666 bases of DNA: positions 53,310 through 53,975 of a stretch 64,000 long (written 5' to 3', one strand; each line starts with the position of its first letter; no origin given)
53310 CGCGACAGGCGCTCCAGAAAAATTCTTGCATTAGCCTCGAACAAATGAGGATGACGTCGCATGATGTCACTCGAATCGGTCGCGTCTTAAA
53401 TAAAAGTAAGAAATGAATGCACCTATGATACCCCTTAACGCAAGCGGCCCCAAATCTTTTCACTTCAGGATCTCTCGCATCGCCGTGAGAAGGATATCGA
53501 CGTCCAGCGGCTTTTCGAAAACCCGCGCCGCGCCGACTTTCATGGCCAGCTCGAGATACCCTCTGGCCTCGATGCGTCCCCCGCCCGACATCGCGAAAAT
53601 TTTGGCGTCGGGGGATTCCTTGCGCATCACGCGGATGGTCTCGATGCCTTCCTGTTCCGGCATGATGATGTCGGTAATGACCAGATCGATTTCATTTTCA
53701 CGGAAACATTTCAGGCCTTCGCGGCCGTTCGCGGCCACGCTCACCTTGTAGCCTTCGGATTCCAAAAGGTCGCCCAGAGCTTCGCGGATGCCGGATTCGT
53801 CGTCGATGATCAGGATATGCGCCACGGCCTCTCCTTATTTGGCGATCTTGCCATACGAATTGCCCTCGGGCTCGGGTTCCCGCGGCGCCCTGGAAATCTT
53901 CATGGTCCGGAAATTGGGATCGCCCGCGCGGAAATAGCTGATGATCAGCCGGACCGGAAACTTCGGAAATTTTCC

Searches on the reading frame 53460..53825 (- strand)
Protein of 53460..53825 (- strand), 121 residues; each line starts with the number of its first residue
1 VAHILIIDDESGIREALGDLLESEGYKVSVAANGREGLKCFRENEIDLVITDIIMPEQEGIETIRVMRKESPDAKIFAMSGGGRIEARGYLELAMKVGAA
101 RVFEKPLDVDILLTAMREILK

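Call 41: search_protein_families(library=pfam, proteins=[window:53460-53825:-], max_evalue=0.01)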
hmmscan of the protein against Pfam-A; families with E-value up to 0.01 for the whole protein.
window:53460-53825:- (121 aa): 1 family
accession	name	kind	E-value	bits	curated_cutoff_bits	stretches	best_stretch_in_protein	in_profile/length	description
PF00072.30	Response_reg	-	3.1e-24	85.7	30.2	1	4-116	1-110/111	Response regulator receiver domain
